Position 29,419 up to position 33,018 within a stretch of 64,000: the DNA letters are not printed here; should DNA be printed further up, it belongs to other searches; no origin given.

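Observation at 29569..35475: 1968-aa giant orphan protein with papain/aminopeptidase-C-like Cys, His and Asn motifs separated by a roughly 700-residue insert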

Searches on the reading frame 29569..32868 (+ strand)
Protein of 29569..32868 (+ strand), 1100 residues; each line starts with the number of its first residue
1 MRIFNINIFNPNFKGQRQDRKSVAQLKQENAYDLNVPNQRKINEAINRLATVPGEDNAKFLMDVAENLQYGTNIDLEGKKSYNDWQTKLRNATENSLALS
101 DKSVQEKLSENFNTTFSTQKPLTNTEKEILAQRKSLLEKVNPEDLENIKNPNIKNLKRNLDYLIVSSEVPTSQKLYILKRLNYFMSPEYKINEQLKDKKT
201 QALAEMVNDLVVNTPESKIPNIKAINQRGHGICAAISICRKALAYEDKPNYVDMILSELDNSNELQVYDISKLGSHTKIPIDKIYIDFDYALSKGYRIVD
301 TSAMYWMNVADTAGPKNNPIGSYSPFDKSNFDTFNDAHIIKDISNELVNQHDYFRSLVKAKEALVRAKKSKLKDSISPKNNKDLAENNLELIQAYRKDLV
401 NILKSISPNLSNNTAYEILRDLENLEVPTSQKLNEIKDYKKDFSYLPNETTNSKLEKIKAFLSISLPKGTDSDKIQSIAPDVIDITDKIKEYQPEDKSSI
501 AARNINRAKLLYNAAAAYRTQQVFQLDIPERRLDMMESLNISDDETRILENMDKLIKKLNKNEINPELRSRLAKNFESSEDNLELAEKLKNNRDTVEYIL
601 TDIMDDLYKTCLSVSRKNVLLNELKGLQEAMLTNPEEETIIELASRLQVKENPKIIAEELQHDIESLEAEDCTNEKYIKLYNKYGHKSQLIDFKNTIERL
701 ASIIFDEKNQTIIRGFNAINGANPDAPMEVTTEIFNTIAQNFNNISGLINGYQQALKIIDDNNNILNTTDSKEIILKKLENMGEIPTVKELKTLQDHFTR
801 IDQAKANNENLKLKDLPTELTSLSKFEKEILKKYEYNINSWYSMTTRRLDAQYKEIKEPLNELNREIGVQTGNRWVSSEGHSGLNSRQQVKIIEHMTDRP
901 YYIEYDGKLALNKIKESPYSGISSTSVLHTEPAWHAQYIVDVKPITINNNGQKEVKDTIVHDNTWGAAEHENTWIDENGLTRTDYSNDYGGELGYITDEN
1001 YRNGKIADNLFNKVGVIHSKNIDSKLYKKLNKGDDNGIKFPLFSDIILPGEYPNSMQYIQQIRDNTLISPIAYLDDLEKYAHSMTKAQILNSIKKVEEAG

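Call 15: search_solved_structures(query=A1, max_evalue=10, show_alignments=3)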
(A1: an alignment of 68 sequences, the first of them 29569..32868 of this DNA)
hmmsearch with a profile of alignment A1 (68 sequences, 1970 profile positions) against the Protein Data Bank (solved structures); distinct sequences matched with E-value up to 10: 9.
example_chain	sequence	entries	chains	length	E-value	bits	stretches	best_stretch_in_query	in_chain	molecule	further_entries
6kos_A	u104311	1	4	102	0.017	15.4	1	1495-1580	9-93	SUWA (Super WA20)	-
3vjf_A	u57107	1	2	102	0.04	14.2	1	1496-1576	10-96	WA20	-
2qk2_A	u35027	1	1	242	0.048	14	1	566-672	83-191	LP04448p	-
6ign_A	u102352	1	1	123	0.19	12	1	380-487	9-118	Kinesin-1 heavy chain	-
9xvr_B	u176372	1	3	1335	0.23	11.7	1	1512-1748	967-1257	RU15-1 spike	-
6w2r_A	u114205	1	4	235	0.28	11.4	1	1815-1959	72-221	Junction 19 DHR54-DHR79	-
9jmh_A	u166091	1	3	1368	0.48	10.6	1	1513-1748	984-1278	Spike glycoprotein,Fibritin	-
6pv7_B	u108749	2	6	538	0.59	10.3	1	1557-1639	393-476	Fusion protein of Neuronal acetylcholine receptor subunit beta-4 and Soluble cytochrome b5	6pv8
9jmg_A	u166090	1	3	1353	1.6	8.9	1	1512-1747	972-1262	Spike glycoprotein,Fibritin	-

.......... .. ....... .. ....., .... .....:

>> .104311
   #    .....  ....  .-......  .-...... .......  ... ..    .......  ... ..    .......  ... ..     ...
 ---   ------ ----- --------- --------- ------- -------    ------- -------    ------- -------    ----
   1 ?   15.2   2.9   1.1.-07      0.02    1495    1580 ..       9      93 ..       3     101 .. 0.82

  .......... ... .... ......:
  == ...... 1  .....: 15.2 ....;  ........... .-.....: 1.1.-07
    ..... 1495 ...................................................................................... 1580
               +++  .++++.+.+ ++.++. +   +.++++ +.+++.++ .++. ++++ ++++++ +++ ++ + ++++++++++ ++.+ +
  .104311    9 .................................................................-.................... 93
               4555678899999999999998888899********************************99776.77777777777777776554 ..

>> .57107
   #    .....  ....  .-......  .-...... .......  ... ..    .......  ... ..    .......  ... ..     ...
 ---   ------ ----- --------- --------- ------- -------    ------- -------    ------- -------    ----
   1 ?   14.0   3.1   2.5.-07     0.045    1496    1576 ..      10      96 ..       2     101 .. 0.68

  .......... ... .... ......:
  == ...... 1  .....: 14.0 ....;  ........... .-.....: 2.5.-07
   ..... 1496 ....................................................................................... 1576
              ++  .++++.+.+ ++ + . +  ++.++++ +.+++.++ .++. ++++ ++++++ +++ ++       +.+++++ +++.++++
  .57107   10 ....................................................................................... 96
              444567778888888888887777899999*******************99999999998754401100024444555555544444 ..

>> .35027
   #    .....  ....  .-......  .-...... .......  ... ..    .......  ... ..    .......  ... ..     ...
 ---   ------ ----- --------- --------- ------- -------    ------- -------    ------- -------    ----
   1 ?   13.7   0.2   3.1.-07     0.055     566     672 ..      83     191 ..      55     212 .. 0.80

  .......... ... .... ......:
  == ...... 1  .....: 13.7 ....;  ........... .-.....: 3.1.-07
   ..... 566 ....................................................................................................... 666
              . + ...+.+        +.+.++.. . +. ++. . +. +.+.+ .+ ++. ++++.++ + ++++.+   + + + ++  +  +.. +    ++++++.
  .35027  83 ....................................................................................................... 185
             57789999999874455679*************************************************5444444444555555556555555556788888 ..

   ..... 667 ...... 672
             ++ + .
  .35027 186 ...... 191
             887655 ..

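Call 30: predict_structure(alignment_id=A1)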
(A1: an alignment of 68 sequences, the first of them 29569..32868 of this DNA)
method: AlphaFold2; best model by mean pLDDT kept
length: 1100 residues; sequences in the alignment: 68
mean_pLDDT: 89.7   pTM: 0.84
mean pLDDT of the five models: 89.7, 88.7, 87.4, 87.3, 86.4
residues with pLDDT >= 90: 740; 70-90: 315; 50-70: 31; < 50: 14
segments of 3 or more residues with pLDDT < 50: 1-12
pLDDT, mean of each block of 10 residues (from residue 1): 36 72 93 92 94 93 94 87 91 95 91 86 95 97 91 94 94 97 97 96 97 90 91 95 95 97 94 92 95 95 96 86 94 95 94 96 94 78 82 93 89 91 89 88 88 89 84 86 90 74 93 98 96 90 92 95 92 92 94 94 93 91 92 86 85 91 91 89 88 92 93 93 92 94 93 93 88 95 94 96 82 85 95 96 96 95 90 82 92 94 94 90 92 92 88 91 87 87 87 88 92 85 81 73 94 80 64 75 87 66
secondary structure, 60 per line:
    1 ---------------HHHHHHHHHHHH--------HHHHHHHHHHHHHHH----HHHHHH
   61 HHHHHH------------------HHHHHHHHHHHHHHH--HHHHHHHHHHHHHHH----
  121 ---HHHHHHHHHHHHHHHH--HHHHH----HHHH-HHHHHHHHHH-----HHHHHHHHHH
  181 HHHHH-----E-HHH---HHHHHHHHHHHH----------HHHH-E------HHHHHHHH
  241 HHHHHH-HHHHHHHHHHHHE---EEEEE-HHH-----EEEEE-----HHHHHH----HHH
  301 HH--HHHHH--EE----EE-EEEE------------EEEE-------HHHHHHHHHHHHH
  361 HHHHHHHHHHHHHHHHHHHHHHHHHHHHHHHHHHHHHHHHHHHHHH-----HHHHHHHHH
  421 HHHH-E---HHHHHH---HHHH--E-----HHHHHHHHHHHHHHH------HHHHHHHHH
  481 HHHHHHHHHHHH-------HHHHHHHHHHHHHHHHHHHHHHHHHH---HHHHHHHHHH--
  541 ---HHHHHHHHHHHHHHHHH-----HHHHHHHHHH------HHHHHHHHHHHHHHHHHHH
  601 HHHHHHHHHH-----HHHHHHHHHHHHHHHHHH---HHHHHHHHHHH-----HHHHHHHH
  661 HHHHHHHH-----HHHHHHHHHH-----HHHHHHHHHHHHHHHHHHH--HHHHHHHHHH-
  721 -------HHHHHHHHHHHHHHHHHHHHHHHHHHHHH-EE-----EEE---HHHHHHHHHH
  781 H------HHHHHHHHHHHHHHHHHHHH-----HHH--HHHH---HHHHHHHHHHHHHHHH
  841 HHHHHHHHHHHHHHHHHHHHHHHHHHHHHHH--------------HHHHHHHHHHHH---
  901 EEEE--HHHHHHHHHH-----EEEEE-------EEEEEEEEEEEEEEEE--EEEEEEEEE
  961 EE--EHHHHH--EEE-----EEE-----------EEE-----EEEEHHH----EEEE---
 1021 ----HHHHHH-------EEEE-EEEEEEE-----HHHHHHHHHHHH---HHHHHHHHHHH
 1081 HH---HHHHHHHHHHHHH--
elements in order (helices of 4 or more, strands of 3 or more residues): H16-27 H36-50 H55-66 H85-99 H102-116 H124-139 H142-146 H151-154 H156-165 H171-185 H199-210 H221-224 H233-246 H248-259 E264-268 E278-282 H288-293 H298-302 H305-309 E321-324 E337-340 H348-406 H412-424 H430-435 H439-442 H451-465 H472-492 H500-525 H529-538 H544-560 H566-575 H582-610 H616-633 H637-647 H653-668 H674-683 H689-707 H710-719 H728-756 E765-767 H771-781 H788-807 H818-821 H825-871 H886-897 E901-904 H907-916 E922-926 E934-949 E952-962 H966-970 E973-975 E981-983 E995-997 E1003-1006 E1014-1017 H1025-1030 E1038-1041 E1043-1049 H1055-1066 H1070-1082 H1086-1098
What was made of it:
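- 29569..29613 (+): N-terminal peptide, aa 1-15 (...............). It is disordered in the model and ends in the family-wide F-x-G. pLDDT <50 for aa 1-12 (call 30).
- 29614..30123 (+): N-terminal helical domain, aa 16-185; function unknown; strongly conserved. AF2 secondary structure (call 30).
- Most of the protein is helical scaffold (call 30). They have the correct order, spacing and secondary-structure context (call 30).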

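Call 32: fold_search(model_id=the predicted structure, library=pdb)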
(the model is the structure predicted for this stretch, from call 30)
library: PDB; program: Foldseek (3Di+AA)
matches with E <= 10: 207; with E <= 0.001: 0
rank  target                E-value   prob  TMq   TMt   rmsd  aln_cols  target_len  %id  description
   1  8b37_B                2.1e-01  0.08  0.07  0.10  38.2       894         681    8  Crystal structure of Pyrobaculum aerophilum potassium-independent proton pumping membrane integral pyrophosphatase in  (released 2024-01-17)
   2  6h2x                  3.3e-01  0.14  0.06  0.15  44.2       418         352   14  MukB coiled-coil elbow from E. coli (released 2019-03-06)
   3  7n6g_3W               3.3e-01  0.08  0.05  0.10  58.8       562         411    9  C1 of central pair (released 2022-05-18)
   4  7ycx_A                4.4e-01  0.08  0.10  0.07  38.1       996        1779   12  The structure of INTAC-PEC complex (released 2023-03-15)
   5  8b37_A                5.6e-01  0.04  0.06  0.09  38.6       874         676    9  Crystal structure of Pyrobaculum aerophilum potassium-independent proton pumping membrane integral pyrophosphatase in  (released 2024-01-17)
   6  7w4o_B                5.6e-01  0.02  0.06  0.05  45.3      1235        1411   10  The structure of KATP H175K mutant in pre-open state (released 2022-06-01)
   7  9a69_B                6.1e-01  0.06  0.04  0.06  49.1       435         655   10  Integrative model of MCPB-MCPC by crosslinking MS and deep learning (released 2024-09-18)
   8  9e5c_6d               6.1e-01  0.05  0.05  0.02  46.6       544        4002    8  Cryo-EM structure of 96 nm repeat of microtubule doublet from T. brucei flagellum (released 2025-03-12)
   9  7w4p_B                6.1e-01  0.02  0.06  0.05  45.3      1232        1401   10  The structure of KATP H175K mutant in closed state (released 2022-06-01)
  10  8f7n                  6.9e-01  0.09  0.08  0.15  31.0       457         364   11  Crystal structure of chemoreceptor McpZ ligand sensing domain (released 2023-07-05)
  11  6ogd_B                7.9e-01  0.03  0.06  0.06  61.0       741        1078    9  Cryo-EM structure of YenTcA in its prepore state (released 2019-05-08)
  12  9yr6_A                8.6e-01  0.03  0.07  0.05  35.2      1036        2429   11  Structure of HTTQ23-HAP40 complex bound to a small molecule ligand (released 2025-12-03)
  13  6jsj_B                9.3e-01  0.04  0.05  0.08  30.4       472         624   12  Structural analysis of a trimeric assembly of the mitochondrial dynamin-like GTPase Mgm1 (released 2020-02-19)
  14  6uri_A                1.1e+00  0.04  0.08  0.11  32.7       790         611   13  HIV-1 Nef in complex with the CD4 cytoplasmic domain and the AP2 clathrin adaptor complex (released 2020-07-29)
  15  8sx7                  1.1e+00  0.02  0.06  0.06  44.5      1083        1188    8  Bovine multidrug resistance protein 4 (MRP4) bound to DHEA-S in MSP lipid nanodisc (released 2024-01-17)
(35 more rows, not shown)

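Call 44: find_related_loci(query=A3, collection=genome_contigs, flank=6000)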
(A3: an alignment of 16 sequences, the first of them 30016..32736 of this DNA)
Query A3 (907 aa) in genome_contigs; peptide patterns used: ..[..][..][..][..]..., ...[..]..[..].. (x = any residue, [..] = any of these).
165 stretches matched a pattern; 142 encode a relative of the query (tblastn E <= 1e-3); the best 80 are kept; 80 distinct loci.
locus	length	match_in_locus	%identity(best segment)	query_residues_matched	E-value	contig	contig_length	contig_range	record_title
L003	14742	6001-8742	63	1-907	0e+0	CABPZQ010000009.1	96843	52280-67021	MAG TPA_asm: uncultured bacterium isolate MGYG-HGUT-00385 genome assembly, contig: GUT_GENOME008347_9, whole genome shot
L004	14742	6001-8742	62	1-907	0e+0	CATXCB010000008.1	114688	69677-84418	MAG TPA_asm: uncultured bacterium isolate ERR9578265_bin.11_MetaWRAP_v1.3_MAG genome assembly, contig: ERZ18533859.184,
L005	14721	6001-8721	61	3-907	0e+0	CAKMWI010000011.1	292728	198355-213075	Candidatus Gastranaerophilales bacterium isolate min17_bin44 genome assembly, contig: contig_6606, whole genome shotgun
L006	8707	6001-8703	52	1-898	0e+0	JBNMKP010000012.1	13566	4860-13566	MAG: bacterium isolate CM_BacZag150.40 k141_305472_length_13566_cov_24.0000, whole genome shotgun sequence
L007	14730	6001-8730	52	1-906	0e+0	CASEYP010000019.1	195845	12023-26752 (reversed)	uncultured bacterium isolate SI.A93.metabat-bins.156 genome assembly, contig: SI.A93.metabat-bins.156.fa_k141_245727, wh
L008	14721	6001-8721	52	1-905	0e+0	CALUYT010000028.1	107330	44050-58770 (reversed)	MAG: Candidatus Gastranaerophilales bacterium isolate E19__bin192 genome assembly, contig: E19__k127_291834, whole genom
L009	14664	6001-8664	53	1-906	0e+0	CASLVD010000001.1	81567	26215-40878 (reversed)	MAG: uncultured Candidatus Melainabacteria bacterium isolate D-Fe6_120416.27_1677753888 genome assembly, contig: NODE_22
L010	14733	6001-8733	52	3-906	0e+0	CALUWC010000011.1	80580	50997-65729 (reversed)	MAG: Candidatus Gastranaerophilales bacterium isolate BRZ_SG__bin122 genome assembly, contig: BRZ_SG__NODE_206_length_80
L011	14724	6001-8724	52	1-907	0e+0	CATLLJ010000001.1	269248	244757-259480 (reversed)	MAG TPA_asm: uncultured bacterium isolate MGG30239_1678865808 genome assembly, contig: shRTF5_18, whole genome shotgun s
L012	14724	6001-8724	51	1-907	0e+0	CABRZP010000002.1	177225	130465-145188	MAG TPA_asm: uncultured bacterium isolate MGYG-HGUT-02077 genome assembly, contig: GUT_GENOME126180_2, whole genome shot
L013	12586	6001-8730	51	12-906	0e+0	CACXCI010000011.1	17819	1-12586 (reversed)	uncultured bacterium isolate RUG11132 genome assembly, contig: RUG11132_asm_11, whole genome shotgun sequence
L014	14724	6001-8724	50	1-907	0e+0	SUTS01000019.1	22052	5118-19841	MAG: Cyanobacteria bacterium SIG26 NODE_44861_length_22052_cov_10.023900, whole genome shotgun sequence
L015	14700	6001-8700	51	1-906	0e+0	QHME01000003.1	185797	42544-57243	MAG: Candidatus Melainabacteria bacterium isolate js4906-23-3_S14_33_15 js4906-23-3_S14_scaffold_13, whole genome shotgu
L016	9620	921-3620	51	1-906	0e+0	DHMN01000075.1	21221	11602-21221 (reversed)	MAG TPA_asm: Cyanobacteria bacterium UBA4641 UBA4641_contig_23584, whole genome shotgun sequence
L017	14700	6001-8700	51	1-906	0e+0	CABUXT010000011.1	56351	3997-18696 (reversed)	MAG TPA_asm: uncultured cyanobacterium isolate MGYG-HGUT-04473 genome assembly, contig: GUT_GENOME276506_11, whole genom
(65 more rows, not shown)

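Call 49: search_protein_representatives(alignment_id=A3)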
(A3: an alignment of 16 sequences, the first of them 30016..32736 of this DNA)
Query: 16 sequences, 909 profile positions. Proteins with E-value up to 0.001 (for the whole library): 195; up to 1e-10: 175; up to 1e-30: 147. The best 150 are listed.
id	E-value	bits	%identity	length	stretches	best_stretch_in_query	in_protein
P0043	0.0e+00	1359.9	-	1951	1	2-909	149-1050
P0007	0.0e+00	1328.2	-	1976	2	2-908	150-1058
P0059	0.0e+00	1278.5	-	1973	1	1-908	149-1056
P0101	0.0e+00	1246.6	-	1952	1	2-908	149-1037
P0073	0.0e+00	1237.9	-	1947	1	2-908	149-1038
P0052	0.0e+00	1236.9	-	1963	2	1-905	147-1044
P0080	0.0e+00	1218.8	-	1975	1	1-906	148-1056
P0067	0.0e+00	1209.0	-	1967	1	1-908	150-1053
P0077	0.0e+00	1201.1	-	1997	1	2-909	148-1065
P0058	0.0e+00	1179.4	-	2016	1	1-908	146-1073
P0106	0.0e+00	1175.9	-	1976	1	2-907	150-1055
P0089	0.0e+00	1165.9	-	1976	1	1-907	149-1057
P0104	0.0e+00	1159.2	-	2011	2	2-526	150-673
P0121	0.0e+00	1111.5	-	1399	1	1-907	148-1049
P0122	0.0e+00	1084.4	-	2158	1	1-906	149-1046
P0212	9.7e-113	394.7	-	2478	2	3-390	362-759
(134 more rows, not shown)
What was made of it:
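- Tried and rejected: Search of 1.84 billion representatives for short, insert-less relatives that might bridge to known families: the top 150 are all giants or fragments of them (call 49).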

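Call 80: find_encoding_contigs(protein=P0212, flank=6000, max_places=2)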
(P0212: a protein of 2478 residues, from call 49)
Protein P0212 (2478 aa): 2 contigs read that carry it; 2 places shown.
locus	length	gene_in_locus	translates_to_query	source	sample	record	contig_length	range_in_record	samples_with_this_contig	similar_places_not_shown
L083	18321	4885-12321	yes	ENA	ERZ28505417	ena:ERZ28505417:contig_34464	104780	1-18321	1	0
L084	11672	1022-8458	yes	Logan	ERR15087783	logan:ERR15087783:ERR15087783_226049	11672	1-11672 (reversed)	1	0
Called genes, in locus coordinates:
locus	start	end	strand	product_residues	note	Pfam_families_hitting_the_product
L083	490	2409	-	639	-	-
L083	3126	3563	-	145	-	-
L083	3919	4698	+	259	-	PF03309:Pan_kinase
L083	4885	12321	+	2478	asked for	-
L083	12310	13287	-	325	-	PF28475:DUF8413, PF01944:SpoIIM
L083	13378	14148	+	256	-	PF06271:RDD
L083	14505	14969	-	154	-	-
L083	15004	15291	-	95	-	-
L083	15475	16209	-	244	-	-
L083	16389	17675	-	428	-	-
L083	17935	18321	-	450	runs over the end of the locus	PF00875:DNA_photolyase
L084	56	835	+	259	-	PF03309:Pan_kinase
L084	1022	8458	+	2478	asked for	-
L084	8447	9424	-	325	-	PF28475:DUF8413, PF01944:SpoIIM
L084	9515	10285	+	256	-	PF06271:RDD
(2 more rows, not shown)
